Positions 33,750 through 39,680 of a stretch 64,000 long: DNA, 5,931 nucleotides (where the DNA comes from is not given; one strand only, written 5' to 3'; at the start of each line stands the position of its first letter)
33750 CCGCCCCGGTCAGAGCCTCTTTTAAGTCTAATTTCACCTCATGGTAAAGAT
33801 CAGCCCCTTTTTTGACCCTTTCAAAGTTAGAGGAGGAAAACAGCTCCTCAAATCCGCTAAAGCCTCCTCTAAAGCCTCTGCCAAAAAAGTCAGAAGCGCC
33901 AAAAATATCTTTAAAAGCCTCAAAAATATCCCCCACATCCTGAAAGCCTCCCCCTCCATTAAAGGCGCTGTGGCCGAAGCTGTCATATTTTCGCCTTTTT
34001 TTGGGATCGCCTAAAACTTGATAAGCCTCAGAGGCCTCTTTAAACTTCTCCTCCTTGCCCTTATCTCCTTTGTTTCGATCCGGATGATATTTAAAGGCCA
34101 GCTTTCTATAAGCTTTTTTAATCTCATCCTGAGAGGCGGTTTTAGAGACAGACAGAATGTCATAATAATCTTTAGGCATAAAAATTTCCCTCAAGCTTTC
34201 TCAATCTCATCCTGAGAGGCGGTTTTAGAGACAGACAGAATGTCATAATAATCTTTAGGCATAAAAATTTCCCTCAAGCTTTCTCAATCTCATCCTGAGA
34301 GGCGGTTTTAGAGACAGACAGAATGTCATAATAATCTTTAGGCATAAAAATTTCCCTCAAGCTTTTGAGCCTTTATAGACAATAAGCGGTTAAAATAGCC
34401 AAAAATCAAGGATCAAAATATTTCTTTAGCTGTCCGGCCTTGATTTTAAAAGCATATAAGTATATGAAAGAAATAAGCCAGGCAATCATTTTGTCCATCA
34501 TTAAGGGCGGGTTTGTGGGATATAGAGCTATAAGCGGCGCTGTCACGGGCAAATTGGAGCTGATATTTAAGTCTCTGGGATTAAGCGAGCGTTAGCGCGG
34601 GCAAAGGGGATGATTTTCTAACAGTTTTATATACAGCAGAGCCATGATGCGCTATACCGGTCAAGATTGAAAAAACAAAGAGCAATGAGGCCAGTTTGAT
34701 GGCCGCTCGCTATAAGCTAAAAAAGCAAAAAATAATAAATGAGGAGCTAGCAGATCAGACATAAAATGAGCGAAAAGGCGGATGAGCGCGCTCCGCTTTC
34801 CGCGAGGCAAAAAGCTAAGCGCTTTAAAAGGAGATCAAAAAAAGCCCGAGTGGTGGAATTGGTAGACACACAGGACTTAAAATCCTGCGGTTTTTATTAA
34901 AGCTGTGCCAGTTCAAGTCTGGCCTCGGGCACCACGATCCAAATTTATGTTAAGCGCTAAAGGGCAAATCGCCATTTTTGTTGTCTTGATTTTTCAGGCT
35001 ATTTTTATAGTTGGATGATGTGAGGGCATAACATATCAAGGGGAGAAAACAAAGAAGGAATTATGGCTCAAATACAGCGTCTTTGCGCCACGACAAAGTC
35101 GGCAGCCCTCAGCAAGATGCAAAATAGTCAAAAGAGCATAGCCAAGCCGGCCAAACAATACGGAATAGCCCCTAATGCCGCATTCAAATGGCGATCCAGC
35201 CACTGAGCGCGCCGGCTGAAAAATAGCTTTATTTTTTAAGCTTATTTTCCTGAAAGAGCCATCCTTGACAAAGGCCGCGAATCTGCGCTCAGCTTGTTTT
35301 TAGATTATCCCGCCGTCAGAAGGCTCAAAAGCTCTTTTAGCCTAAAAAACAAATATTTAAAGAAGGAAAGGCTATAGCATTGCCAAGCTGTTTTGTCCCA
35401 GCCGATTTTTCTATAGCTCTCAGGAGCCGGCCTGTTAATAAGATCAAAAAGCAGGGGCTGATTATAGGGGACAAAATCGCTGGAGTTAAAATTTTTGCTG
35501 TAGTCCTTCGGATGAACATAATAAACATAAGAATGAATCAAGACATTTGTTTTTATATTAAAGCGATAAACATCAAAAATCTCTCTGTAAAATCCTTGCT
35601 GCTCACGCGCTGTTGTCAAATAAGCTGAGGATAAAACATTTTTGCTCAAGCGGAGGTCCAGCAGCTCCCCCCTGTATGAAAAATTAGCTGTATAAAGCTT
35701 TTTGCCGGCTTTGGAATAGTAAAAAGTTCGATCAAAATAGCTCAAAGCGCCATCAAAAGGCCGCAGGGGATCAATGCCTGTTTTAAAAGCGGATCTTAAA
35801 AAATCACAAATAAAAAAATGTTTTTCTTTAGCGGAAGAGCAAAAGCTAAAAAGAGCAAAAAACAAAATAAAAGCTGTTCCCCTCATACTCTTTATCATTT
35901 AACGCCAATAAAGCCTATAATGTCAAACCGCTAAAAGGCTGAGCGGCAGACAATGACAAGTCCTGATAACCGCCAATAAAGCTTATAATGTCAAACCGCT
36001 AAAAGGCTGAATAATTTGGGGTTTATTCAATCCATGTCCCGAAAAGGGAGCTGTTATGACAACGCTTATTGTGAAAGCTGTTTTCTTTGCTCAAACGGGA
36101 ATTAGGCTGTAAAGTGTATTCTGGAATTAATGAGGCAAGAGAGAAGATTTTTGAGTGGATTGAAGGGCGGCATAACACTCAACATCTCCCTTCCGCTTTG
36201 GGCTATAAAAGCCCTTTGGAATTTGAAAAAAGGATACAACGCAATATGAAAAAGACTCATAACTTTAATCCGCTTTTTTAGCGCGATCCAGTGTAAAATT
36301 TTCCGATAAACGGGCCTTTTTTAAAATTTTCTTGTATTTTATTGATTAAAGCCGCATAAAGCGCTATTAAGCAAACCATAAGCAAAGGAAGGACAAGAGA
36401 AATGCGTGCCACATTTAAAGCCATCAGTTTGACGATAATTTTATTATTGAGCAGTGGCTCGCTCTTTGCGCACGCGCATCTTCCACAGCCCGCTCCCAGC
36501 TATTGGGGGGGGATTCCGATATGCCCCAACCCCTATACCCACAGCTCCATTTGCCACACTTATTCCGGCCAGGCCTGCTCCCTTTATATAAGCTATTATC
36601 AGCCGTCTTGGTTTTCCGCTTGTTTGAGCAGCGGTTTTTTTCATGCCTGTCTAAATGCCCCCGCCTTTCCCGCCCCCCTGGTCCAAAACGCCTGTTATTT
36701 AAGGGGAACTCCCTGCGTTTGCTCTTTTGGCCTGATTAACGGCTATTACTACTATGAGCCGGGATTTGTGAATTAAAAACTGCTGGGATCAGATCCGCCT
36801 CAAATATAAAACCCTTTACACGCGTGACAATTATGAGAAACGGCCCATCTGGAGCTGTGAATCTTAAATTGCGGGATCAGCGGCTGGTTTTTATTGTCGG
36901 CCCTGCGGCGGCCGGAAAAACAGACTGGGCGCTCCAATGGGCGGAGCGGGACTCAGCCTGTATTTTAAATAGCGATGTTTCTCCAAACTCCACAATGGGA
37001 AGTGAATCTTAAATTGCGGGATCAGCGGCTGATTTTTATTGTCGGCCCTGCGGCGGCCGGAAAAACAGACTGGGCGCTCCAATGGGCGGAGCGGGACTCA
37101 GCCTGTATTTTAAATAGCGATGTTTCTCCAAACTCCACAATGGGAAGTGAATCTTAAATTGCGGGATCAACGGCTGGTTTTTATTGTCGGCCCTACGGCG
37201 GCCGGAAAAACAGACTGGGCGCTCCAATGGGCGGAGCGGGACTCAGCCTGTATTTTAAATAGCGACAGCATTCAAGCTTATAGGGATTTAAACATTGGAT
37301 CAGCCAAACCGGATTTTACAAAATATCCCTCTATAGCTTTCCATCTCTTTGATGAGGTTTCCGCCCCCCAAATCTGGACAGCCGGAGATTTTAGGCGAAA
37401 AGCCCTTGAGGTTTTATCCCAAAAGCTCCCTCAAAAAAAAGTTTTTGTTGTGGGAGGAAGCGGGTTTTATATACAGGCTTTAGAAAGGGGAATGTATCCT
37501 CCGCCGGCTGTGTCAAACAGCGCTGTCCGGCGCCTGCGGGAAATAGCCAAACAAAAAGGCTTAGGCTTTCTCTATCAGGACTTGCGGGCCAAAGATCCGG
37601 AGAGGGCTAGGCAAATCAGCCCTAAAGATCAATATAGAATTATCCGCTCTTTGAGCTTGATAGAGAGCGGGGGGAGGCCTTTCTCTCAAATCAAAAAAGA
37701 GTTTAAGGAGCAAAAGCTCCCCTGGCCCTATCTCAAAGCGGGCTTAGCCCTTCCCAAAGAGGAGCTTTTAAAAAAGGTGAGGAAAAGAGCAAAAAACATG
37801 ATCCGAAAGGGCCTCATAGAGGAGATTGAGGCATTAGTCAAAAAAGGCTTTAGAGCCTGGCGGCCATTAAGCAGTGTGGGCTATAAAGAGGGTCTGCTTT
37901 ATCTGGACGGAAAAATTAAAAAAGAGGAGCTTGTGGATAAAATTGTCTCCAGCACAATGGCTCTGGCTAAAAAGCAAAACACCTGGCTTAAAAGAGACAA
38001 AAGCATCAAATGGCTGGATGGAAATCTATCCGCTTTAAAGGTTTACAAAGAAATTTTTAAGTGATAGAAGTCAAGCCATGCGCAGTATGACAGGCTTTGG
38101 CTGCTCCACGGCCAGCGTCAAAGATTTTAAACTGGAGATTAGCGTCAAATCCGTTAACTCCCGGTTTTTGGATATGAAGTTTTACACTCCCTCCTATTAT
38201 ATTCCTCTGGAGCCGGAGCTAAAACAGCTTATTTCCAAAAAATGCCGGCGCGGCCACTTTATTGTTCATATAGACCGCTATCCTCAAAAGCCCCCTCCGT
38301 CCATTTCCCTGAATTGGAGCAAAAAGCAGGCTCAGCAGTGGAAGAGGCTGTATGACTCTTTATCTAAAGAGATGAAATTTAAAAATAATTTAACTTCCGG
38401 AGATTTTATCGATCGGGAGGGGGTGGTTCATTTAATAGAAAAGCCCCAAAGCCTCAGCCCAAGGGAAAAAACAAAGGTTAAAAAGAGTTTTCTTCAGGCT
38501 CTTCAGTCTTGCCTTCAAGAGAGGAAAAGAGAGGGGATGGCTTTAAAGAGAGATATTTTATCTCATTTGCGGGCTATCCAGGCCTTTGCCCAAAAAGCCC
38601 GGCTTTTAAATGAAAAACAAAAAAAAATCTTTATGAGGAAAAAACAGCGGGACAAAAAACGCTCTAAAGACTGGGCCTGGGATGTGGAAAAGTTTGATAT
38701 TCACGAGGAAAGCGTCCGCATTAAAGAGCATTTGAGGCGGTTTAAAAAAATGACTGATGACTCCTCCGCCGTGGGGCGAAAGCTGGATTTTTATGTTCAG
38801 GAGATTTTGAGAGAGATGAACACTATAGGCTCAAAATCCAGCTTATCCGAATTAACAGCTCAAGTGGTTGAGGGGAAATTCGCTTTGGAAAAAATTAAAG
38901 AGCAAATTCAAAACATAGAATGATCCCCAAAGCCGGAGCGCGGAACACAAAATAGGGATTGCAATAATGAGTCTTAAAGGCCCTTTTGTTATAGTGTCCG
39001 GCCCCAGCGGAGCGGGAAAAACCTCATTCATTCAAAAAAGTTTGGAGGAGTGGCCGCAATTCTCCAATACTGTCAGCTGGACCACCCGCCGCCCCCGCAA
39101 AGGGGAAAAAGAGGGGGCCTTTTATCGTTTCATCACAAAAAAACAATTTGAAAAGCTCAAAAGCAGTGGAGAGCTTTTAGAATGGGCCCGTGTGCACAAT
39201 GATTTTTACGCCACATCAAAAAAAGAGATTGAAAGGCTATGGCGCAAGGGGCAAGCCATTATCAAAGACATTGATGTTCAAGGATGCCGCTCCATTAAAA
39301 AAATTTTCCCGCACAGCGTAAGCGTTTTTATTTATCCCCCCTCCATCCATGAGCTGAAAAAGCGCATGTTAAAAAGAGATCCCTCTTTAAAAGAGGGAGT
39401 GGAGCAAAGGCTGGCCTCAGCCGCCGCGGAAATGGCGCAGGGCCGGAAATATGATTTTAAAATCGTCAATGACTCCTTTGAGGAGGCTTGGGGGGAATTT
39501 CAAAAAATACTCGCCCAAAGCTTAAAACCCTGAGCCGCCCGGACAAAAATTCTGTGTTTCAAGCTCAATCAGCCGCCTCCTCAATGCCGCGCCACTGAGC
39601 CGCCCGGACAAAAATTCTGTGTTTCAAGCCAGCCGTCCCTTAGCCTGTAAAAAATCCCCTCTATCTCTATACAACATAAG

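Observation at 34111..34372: The dnaJ start region is tandemly triplicated (83 bp x3), creating two upstream 23-codon decoy ORFs that copy the first 20 codons of the J-domain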

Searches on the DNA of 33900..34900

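Call 66: search_rna_families(source=window, start=33900, end=34900, threshold=evalue, max_evalue=1)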
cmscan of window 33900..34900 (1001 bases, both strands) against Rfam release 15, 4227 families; matches with E-value up to 1: 1.
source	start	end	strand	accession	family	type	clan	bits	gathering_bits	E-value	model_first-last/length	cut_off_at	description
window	34844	34900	+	RF00005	tRNA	Gene; tRNA;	CL00001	27.5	29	0.0025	1-55/71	3'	tRNA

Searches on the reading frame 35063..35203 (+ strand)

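Call 69: search_protein_families(library=pfam, proteins=[window:35063-35203:+], max_evalue=0.01)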
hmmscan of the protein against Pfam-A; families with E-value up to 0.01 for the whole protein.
window:35063-35203:+ (47 aa): 1 family
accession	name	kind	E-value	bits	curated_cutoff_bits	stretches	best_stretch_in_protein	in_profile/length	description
PF01527.26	HTH_Tnp_1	-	0.0095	16.6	24.1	1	9-46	9-46/75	Transposase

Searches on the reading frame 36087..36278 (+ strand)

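Call 69: search_protein_families(library=pfam, proteins=[window:36087-36278:+], max_evalue=0.01)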
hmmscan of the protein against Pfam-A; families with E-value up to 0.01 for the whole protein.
window:36087-36278:+ (64 aa): 2 families
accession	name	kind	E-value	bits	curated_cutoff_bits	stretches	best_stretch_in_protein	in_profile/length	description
PF13333.12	rve_2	-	0.0069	16.9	22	0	2-48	7-53/56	Integrase core domain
PF13683.12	rve_3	-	0.0075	16.4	26.5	0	11-43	36-67/67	Integrase core domain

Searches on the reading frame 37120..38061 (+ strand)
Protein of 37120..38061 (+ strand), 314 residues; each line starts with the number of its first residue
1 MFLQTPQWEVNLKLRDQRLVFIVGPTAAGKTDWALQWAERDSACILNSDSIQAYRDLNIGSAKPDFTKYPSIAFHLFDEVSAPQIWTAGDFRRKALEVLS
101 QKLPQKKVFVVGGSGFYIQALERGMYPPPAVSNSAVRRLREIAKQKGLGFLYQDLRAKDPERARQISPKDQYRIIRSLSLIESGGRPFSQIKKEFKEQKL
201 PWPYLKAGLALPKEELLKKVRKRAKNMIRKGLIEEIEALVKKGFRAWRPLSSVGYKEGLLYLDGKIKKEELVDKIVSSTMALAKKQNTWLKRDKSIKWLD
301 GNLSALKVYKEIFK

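Call 45: find_homologous_proteins(query=window:37120-38061:+, max_evalue=1e-40)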
Query window:37120-38061:+ (314 aa): 717 proteins with E <= 1e-40 among 4638 candidates; the best 120 are listed.
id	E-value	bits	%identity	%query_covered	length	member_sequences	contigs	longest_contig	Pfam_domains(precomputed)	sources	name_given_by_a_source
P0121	5.4e-194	661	100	96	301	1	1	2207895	PF01745.23,PF01715.24,PF13671.13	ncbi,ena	-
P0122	4.2e-144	497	76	94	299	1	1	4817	PF01745.23,PF01715.24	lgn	-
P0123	5.0e-139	481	73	94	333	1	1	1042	PF01745.23,PF01715.24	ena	-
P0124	3.0e-137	475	72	94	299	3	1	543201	PF01745.23,PF01715.24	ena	-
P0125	9.2e-134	463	68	95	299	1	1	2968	PF01745.23,PF01715.24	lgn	-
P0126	1.9e-132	459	72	94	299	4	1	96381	PF01745.23,PF01715.24,PF13671.13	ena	-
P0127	1.9e-131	456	66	95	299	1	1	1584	PF01745.23,PF01715.24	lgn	-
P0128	7.3e-131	454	70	94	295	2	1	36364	PF01745.23,PF01715.24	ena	-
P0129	2.0e-130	452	68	94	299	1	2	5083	PF01745.23,PF01715.24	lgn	-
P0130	5.8e-130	451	66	95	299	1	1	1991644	PF01745.23,PF01715.24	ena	-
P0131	1.1e-129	450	69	94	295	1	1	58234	PF01745.23,PF01715.24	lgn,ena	-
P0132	1.3e-129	450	70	94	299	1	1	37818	PF01745.23,PF01715.24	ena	-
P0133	3.5e-129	448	66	94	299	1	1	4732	PF01745.23,PF01715.24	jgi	-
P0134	3.3e-128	445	68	94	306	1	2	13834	PF01745.23,PF01715.24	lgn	-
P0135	1.0e-126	440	69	94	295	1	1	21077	PF01745.23,PF01715.24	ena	-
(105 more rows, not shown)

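Call 61: search_protein_families(library=pfam, proteins=[window:37159-38061:+], max_evalue=0.001)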
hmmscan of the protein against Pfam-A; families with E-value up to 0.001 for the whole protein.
window:37159-38061:+ (301 aa): 3 families
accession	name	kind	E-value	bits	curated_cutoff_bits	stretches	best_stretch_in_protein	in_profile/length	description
PF01715.23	IPPT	-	1.8e-58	198.5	23.6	1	39-280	1-243/243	IPP transferase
PF01745.22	IPT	-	2.2e-09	37.5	20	1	6-107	3-105/233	Isopentenyl transferase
PF13671.12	AAA_33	-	2.3e-05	25.2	27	1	6-39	1-34/143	AAA domain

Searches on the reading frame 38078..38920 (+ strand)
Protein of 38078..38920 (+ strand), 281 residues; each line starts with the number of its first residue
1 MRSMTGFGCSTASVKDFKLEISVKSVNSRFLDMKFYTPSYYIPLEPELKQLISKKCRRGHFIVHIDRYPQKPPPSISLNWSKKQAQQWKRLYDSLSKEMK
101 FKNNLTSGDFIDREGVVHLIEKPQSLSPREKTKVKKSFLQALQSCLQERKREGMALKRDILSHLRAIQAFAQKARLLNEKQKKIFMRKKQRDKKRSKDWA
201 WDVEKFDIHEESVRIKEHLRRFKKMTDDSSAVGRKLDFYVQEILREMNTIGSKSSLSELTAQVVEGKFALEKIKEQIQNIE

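Call 61: search_protein_families(library=pfam, proteins=[window:38078-38920:+], max_evalue=0.001)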
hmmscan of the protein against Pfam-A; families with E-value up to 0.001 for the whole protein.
window:38078-38920:+ (281 aa): 2 families
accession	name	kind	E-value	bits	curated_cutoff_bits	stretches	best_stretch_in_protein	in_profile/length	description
PF08340.16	YicC-like_C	-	5.9e-30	104.3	27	1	171-281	10-120/120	Endoribonuclease YicC-like, C-terminal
PF03755.18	YicC-like_N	-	3.4e-27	96.2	25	1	1-157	1-155/156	Endoribonuclease YicC-like, N-terminal region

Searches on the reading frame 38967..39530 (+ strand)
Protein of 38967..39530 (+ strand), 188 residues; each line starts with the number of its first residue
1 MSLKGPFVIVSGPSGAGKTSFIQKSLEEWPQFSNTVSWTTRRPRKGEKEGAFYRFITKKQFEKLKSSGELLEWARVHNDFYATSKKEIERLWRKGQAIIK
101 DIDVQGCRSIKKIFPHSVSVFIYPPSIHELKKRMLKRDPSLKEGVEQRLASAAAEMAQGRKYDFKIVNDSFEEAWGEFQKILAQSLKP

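Call 61: search_protein_families(library=pfam, proteins=[window:38967-39530:+], max_evalue=0.001)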
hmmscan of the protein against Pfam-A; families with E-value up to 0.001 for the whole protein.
window:38967-39530:+ (188 aa): 1 family
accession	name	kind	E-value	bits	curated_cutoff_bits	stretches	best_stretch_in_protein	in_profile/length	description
PF00625.27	Guanylate_kin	-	1.7e-40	139.1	25.2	1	8-184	5-181/182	Guanylate kinase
